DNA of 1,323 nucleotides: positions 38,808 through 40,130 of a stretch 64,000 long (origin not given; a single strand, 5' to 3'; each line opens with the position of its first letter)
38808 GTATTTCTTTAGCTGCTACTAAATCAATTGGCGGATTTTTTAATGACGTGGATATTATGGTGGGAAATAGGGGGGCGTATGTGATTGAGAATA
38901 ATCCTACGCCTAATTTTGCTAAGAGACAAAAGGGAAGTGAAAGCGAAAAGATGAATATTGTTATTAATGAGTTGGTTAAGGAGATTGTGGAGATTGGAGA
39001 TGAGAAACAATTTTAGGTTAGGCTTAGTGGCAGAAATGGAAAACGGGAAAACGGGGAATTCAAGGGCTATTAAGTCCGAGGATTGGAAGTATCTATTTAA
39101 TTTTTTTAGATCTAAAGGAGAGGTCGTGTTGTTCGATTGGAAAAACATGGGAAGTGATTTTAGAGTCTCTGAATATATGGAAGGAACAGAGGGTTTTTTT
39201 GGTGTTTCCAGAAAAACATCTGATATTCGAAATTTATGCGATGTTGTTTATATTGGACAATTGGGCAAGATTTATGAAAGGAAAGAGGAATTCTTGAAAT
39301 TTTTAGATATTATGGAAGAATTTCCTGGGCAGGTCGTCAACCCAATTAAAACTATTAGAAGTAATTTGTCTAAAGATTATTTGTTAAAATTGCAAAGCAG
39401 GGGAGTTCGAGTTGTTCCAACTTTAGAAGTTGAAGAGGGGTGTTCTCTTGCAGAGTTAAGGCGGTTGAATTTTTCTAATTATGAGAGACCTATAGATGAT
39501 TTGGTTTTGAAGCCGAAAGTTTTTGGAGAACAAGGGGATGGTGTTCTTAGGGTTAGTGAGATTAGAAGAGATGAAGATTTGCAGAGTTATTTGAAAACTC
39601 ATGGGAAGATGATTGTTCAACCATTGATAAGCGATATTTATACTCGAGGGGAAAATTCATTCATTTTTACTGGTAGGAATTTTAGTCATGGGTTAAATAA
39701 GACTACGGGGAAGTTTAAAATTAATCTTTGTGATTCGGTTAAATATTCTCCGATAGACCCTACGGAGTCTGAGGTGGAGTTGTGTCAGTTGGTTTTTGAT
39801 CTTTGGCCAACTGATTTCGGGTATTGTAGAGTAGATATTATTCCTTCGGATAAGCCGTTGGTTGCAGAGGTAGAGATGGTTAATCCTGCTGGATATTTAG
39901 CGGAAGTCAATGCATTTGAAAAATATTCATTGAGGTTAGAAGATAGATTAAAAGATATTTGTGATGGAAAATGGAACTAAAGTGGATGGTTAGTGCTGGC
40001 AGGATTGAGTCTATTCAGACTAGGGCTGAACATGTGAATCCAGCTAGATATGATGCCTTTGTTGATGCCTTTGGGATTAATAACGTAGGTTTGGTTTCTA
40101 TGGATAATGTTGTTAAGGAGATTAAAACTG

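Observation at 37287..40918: Operon of an Asp/Glu racemase and three different ATP-grasp ligases next to tRNA-Asn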

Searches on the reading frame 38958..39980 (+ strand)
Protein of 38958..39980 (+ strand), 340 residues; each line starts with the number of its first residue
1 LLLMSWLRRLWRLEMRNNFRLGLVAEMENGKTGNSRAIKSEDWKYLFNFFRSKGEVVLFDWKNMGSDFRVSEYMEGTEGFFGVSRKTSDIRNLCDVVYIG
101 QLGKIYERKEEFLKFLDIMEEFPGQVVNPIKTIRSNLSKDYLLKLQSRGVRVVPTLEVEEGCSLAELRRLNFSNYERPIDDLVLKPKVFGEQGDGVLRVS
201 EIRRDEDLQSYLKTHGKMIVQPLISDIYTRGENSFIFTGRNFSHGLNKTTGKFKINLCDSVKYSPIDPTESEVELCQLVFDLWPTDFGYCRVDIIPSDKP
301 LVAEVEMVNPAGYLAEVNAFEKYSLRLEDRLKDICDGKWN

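Call 3: search_protein_families(library=pfam, proteins=[window:38958-39980:+], max_evalue=0.1)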
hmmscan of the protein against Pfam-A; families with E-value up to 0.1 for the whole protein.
window:38958-39980:+ (340 aa): 1 family
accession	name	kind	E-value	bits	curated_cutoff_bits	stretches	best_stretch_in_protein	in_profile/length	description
PF23916.1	TIM-barrel_EndoS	-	0.051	13.7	27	1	116-163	27-73/238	Endo-beta-N-acetylglucosaminidase EndoS TIM-barrel domain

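Call 4: search_protein_families(library=ncbifam, proteins=[window:38958-39980:+], max_evalue=0.1)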
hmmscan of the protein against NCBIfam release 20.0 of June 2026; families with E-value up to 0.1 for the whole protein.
window:38958-39980:+ (340 aa): 2 families
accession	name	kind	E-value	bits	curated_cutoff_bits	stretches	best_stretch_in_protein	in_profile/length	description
NF058666.1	D_CycloSer_DcsG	equivalog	3.7e-16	59.1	360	1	106-311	60-276/298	D-cycloserine synthetase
NF040720.1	MptN_Meth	equivalog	1.1e-05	24.7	350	1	95-306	57-266/291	tetrahydromethanopterin:alpha-L-glutamate ligase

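Call 9: search_solved_structures(query=window:39000-39980:+, max_evalue=1)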
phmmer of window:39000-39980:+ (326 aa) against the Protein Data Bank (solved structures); distinct sequences matched with E-value up to 1: 4.
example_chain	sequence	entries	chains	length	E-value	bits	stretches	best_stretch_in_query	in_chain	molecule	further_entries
6jil_A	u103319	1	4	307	5e-06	29.2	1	93-236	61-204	Cycloserine biosynthesis protein DcsG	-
6yqx_A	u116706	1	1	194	0.0023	20.5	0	21-50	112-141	de novo designed TIM barrel DeNovoTIM13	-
7p12_A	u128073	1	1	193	0.0029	20.1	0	22-51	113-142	DeNovoTIM13-SB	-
7jil_X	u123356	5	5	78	0.23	13.8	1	223-252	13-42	50S ribosomal protein L28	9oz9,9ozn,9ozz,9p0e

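Call 11: find_homologous_proteins(query=window:39000-39980:+, max_evalue=0.001)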
Query window:39000-39980:+ (326 aa): 17 proteins with E <= 0.001 among 1447 candidates.
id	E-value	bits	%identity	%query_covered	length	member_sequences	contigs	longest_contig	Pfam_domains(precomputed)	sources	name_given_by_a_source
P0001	2.6e-212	722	98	100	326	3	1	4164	-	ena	-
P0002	1.8e-142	492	65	100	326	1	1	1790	-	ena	-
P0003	6.3e-137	474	62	100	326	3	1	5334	-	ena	-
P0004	8.4e-131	454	61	98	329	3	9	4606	-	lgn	-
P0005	1.7e-126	440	62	96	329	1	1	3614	-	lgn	-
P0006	2.7e-124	433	57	100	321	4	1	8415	-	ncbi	-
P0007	9.9e-111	388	55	98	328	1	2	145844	-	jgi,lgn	jgi:glutathione synthase/RimK-type ligase-like ATP-grasp enzyme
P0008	1.3e-110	388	52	100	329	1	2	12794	-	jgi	-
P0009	1.9e-108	381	51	98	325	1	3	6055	-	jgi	jgi:glutathione synthase/RimK-type ligase-like ATP-grasp enzyme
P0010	4.8e-104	366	49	100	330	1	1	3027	-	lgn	-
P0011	1.3e-91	325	47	99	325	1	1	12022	-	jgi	jgi:hypothetical protein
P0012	2.3e-91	324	47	98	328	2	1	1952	-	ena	-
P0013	1.9e-84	302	46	98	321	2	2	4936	-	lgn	-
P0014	6.8e-68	247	39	97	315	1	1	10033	-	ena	-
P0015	1.2e-67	247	39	95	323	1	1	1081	-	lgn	-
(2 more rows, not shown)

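Call 13: find_encoding_contigs(protein=P0007, flank=8000, max_places=2)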
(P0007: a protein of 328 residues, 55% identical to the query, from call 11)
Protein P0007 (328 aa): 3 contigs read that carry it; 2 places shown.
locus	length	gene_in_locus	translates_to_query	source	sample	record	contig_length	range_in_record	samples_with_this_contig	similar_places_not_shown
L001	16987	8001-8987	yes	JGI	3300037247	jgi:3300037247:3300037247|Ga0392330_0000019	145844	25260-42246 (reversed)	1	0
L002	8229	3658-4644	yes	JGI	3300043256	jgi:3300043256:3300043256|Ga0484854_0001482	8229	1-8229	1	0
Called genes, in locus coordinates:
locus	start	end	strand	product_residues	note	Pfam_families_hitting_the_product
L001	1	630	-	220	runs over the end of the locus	PF00227:Proteasome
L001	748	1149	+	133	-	PF01873:eIF-5_eIF-2B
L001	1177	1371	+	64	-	PF18930:DUF5679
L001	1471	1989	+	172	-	PF01551:Peptidase_M23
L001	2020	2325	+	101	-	PF04242:DUF424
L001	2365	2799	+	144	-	-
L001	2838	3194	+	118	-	PF01176:eIF-1a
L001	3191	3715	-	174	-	-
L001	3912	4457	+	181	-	-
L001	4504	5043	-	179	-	-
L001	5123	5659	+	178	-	PF22891:KH_PNO1_2nd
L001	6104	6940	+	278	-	PF01177:Asp_Glu_race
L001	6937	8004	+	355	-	PF02655:ATP-grasp_3 (weak), PF08443:RimK, PF02955:GSH-S_ATP (faint)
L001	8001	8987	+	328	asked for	-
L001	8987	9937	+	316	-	-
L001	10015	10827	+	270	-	PF02016:Peptidase_S66, PF17676:Peptidase_S66C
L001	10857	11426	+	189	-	PF00881:Nitroreductase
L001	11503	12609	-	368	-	PF00091:Tubulin, PF12327:FtsZ_C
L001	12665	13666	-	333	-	PF01368:DHH, PF02272:DHHA1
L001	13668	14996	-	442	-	PF01425:Amidase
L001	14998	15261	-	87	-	-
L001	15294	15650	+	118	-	PF11969:DcpS_C, PF01230:HIT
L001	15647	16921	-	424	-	PF01336:tRNA_anti-codon, PF00152:tRNA-synt_2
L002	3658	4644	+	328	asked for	-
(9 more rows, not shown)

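Call 18: find_encoding_contigs(protein=P0014, flank=8000, max_places=2)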
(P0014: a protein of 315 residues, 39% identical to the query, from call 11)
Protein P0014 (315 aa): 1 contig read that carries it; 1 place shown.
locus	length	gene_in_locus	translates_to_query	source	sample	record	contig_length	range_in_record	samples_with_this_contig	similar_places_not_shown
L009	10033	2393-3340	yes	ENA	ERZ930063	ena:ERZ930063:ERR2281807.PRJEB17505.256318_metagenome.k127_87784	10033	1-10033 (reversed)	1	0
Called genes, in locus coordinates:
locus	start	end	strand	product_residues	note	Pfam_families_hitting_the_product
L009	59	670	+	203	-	PF00069:Pkinase, PF01163:RIO1, PF06293:Kdo (weak), PF07714:PK_Tyr_Ser-Thr (weak), PF03109:ABC1 (weak)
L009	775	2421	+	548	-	PF01177:Asp_Glu_race, PF08443:RimK, PF14397:ATPgrasp_ST (faint)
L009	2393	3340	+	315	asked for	-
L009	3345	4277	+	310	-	-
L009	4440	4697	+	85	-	-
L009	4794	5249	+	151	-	PF08069:Ribosomal_S13_N, PF00312:Ribosomal_S15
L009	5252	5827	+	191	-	PF01015:Ribosomal_S3Ae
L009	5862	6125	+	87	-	-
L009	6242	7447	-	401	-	-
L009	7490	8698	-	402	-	-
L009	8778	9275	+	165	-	-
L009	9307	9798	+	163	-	-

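Call 19: find_encoding_contigs(protein=P0011, flank=8000, max_places=2)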
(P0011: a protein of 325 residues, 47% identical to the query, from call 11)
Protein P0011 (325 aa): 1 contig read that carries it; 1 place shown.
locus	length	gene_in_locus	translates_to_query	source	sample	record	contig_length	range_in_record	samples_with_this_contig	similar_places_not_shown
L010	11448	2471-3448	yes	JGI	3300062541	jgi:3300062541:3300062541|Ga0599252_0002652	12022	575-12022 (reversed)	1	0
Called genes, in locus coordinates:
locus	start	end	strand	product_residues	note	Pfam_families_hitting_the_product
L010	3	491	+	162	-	?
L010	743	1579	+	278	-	PF01177:Asp_Glu_race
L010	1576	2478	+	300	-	PF08443:RimK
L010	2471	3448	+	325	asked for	-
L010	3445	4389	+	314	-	-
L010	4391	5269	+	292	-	PF02016:Peptidase_S66, PF17676:Peptidase_S66C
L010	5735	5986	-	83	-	PF05016:ParE_toxin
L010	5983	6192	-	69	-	PF02697:VAPB_antitox (weak), PF24434:DUF7557 (weak)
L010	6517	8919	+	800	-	PF04616:Glyco_hydro_43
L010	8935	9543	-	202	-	PF13549:ATP-grasp_5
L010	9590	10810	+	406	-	PF02629:CoA_binding, PF13380:CoA_binding_2, PF13607:Succ_CoA_lig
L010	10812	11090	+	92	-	PF18898:DUF5654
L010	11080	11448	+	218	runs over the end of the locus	PF00730:HhH-GPD, PF00633:HHH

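Call 35: predict_structure(alignment_id=A4)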
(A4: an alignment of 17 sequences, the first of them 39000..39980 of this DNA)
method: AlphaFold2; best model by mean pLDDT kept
length: 326 residues; sequences in the alignment: 17
mean_pLDDT: 87.6   pTM: 0.85
mean pLDDT of the five models: 87.6, 87.2, 87.1, 86.9, 84.9
residues with pLDDT >= 90: 184; 70-90: 116; 50-70: 22; < 50: 4
segments of 3 or more residues with pLDDT < 50: none
pLDDT, mean of each block of 10 residues (from residue 1): 89 65 78 94 93 92 92 95 89 88 94 87 83 92 91 88 88 75 92 93 91 89 92 85 75 96 89 86 92 76 91 91 74
secondary structure, 60 per line:
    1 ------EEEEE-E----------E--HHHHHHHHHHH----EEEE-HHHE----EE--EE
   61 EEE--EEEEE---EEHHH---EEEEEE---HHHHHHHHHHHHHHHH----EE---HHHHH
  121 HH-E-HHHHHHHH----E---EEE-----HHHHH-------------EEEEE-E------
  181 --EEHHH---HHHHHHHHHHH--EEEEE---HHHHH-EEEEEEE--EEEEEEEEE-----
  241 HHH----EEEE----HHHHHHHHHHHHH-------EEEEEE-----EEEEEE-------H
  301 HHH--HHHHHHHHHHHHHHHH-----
elements in order: E7-11 H27-37 E42-45 E59-63 E66-70 E82-87 H91-106 H116-122 H126-133 E142-144 H150-154 E168-172 H191-201 E204-208 H212-216 E218-224 E227-235 E248-251 H256-268 E276-281 E287-292 H300-303 H306-321

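Call 38: fold_search(model_id=the predicted structure, library=pdb)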
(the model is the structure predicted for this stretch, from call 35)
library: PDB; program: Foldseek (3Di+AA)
matches with E <= 10: 833; with E <= 0.001: 400
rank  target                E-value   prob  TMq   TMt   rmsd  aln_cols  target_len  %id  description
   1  6jil_A                3.9e-17  1.00  0.70  0.76   3.8       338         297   19  Crystal structure of D-cycloserine synthetase DcsG (released 2019-12-18)
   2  6jil_B                9.6e-17  1.00  0.70  0.76   3.9       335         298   19  Crystal structure of D-cycloserine synthetase DcsG (released 2019-12-18)
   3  1gsa                  8.6e-14  1.00  0.66  0.68   5.6       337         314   18  STRUCTURE OF GLUTATHIONE SYNTHETASE COMPLEXED WITH ADP AND GLUTATHIONE (released 1996-06-20)
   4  7dro_B                6.8e-13  1.00  0.57  0.61   7.2       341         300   14  Structure of ATP-grasp ligase PsnB complexed with minimal precursor (released 2021-09-08)
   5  1glv                  1.6e-12  1.00  0.63  0.68   5.6       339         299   17  THREE-DIMENSIONAL STRUCTURE OF THE GLUTATHIONE SYNTHETASE FROM ESCHERICHIA COLI B AT 2.0 ANGSTROMS RESOLUTION (released 1994-01-31)
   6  3vpb_A                1.7e-12  1.00  0.65  0.75   4.2       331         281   15  ArgX from Sulfolobus tokodaii complexed with LysW/Glu/ADP/Mg/Zn/Sulfate (released 2013-02-27)
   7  5k2m_A                2.7e-12  1.00  0.63  0.73   5.0       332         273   18  Bifunctional LysX/ArgX from Thermococcus kodakarensis with LysW-gamma-AAA (released 2016-09-07)
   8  3vpb_B                2.8e-12  1.00  0.67  0.76   4.0       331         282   14  ArgX from Sulfolobus tokodaii complexed with LysW/Glu/ADP/Mg/Zn/Sulfate (released 2013-02-27)
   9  7drm_A                3.0e-12  1.00  0.57  0.59   6.3       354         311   14  Structure of ATP-grasp ligase PsnB complexed with minimal precursor, Mg, and ADP (released 2021-09-08)
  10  5zct_A                3.2e-12  1.00  0.60  0.66   6.9       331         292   17  The crystal structure of the poly-alpha-L-glutamate peptides synthetase RimK at 2.05 angstrom resolution. (released 2018-07-25)
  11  7mgv_A                3.6e-12  1.00  0.58  0.57   7.4       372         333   15  Chryseobacterium gregarium RiPP-associated ATP-grasp ligase in complex with ADP, and a leader and core peptide (released 2021-06-23)
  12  5zct_C                5.4e-12  1.00  0.61  0.67   6.8       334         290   16  The crystal structure of the poly-alpha-L-glutamate peptides synthetase RimK at 2.05 angstrom resolution. (released 2018-07-25)
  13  2glt                  5.4e-12  1.00  0.62  0.67   5.6       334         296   16  STRUCTURE OF ESCHERICHIA COLI GLUTATHIONE SYNTHETASE AT PH 6.0. (released 1995-07-31)
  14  7drp_A                5.7e-12  1.00  0.57  0.59   6.2       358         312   14  Structure of ATP-grasp ligase PsnB complexed with phosphomimetic variant of minimal precursor, Mg, and ADP (released 2021-09-08)
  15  7dro_A                6.5e-12  1.00  0.57  0.62   7.2       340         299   14  Structure of ATP-grasp ligase PsnB complexed with minimal precursor (released 2021-09-08)
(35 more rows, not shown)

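Call 62: search_solved_structures(query=L001:10015-10827:+, max_evalue=0.001, show_alignments=1)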
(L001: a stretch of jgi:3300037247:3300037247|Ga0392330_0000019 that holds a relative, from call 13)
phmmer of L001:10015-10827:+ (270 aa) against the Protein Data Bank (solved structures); distinct sequences matched with E-value up to 0.001: 26.
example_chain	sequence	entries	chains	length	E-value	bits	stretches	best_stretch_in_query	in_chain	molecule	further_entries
6uuk_A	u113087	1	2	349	9.9e-17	64.4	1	17-256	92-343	Muramoyltetrapeptide carboxypeptidase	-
3tlz_A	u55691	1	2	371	1.6e-14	57.2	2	125-251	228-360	MccF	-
3tla_A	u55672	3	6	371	1.7e-14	57.1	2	125-251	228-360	MccF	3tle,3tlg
3tlb_A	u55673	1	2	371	1.7e-14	57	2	125-251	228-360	MccF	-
3tly_A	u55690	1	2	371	3.4e-14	56.1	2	125-251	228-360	MccF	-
3tlc_A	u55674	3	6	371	4.5e-14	55.7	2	125-251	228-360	MccF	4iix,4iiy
5usd_A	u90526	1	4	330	3.9e-12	49.3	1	134-247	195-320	Peptidase S66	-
4e5s_A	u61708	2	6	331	3.9e-12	49.3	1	134-247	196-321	MccFlike protein (BA_5613) | LD-carboxypeptidase family protein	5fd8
5z01_A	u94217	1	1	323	1.3e-11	47.6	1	21-246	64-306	Murein tetrapeptide carboxypeptidase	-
5z03_A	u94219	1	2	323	3.4e-11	46.2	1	21-246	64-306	Murein tetrapeptide carboxypeptidase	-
3tyx_A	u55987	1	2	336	3.8e-06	29.7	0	36-104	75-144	Microcin immunity protein MccF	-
3gjz_A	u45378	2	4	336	4.1e-06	29.6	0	36-104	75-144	Microcin immunity protein MccF | Microcin C7 self-immunity protein mccF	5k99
3sr3_A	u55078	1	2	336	4.1e-06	29.6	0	36-104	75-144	Microcin immunity protein MccF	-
3u1b_A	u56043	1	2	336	6.7e-06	28.9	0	36-104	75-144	Microcin immunity protein MccF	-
4h1h_A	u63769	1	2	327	7.8e-06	28.7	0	24-245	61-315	Lmo1638 protein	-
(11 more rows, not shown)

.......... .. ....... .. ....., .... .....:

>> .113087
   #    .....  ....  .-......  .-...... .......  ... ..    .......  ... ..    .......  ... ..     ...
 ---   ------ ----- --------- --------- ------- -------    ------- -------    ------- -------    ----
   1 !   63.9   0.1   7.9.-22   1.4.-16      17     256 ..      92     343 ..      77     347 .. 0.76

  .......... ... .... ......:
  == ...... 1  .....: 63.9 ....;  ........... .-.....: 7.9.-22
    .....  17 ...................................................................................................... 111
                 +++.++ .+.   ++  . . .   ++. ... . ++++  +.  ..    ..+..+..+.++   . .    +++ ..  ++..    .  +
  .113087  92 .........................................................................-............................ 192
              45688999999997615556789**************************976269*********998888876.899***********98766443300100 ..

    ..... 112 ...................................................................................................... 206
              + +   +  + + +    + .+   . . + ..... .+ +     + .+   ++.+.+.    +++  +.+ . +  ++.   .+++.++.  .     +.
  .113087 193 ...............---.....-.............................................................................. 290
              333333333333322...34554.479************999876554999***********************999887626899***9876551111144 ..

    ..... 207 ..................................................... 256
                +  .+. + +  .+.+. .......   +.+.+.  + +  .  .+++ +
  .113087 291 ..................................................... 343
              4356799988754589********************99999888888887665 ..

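Call 73: search_dna_similar(query=window:39000-39980:+, collection=plasmids, mode=protein, max_evalue=0.001, max_rows=10)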
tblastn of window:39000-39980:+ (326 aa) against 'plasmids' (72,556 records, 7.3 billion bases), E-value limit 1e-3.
Records with a match: 6; places in all: 6; records where one place covers at least 80% of the query: 1.
Best place of each record, by identity: <60% 6.
By first word of the organism name: Vibrio 2; Nonomuraea 1; Methylobacterium 1; Rhizobium 1; Gemmatirosa 1.
By predicted mobility (MOB-suite, as given by PLSDB): non-mobilizable 3; mobilizable 2; conjugative 1.
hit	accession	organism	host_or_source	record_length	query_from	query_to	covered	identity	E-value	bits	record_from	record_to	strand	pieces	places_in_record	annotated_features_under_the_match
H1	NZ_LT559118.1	Nonomuraea gerenzanensis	-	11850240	41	317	85%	22.3%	2e-8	63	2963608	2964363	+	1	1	none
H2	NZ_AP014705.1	Methylobacterium aquaticum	-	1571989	75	310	72%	25.7%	1e-7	61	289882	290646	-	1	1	none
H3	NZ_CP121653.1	Rhizobium sp. CB3171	Calliandra calothyrsus,cell culture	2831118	92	300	64%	27.6%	7e-10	68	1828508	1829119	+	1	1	record has no annotation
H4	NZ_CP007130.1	Gemmatirosa kalamazoonensis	-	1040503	94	300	63%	27.9%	4e-9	65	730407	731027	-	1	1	record has no annotation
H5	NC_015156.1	Vibrio nigripulchritudo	-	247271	98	297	61%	28.2%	9e-10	67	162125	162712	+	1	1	glutathione synthetase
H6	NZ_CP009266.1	Vibrio coralliilyticus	-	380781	96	303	64%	25.9%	7e-10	67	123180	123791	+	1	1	hypothetical protein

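Call 81: search_protein_families(library=ncbifam, proteins=[L001:9943-10827:+], max_evalue=0.01)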
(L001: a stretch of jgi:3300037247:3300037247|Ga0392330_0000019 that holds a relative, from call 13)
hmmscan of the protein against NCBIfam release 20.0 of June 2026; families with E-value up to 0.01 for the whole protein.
L001:9943-10827:+ (294 aa): 1 family
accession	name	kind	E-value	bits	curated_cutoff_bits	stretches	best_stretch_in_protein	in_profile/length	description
NF008424.0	PRK11253.1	equivalog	6.1e-20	71.5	378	1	42-272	45-293/308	muramoyltetrapeptide carboxypeptidase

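Call 101: search_solved_structures(query=A2, max_evalue=0.1)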
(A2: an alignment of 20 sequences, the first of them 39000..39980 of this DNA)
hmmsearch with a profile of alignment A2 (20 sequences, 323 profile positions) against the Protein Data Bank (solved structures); distinct sequences matched with E-value up to 0.1: 3.
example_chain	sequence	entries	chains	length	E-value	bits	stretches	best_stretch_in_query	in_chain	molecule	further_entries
6jil_A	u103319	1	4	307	5.1e-16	61.9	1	90-316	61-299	Cycloserine biosynthesis protein DcsG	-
6yqx_A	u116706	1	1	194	0.00084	21.8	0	18-58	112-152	de novo designed TIM barrel DeNovoTIM13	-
7p12_A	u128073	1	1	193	0.0023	20.4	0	19-58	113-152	DeNovoTIM13-SB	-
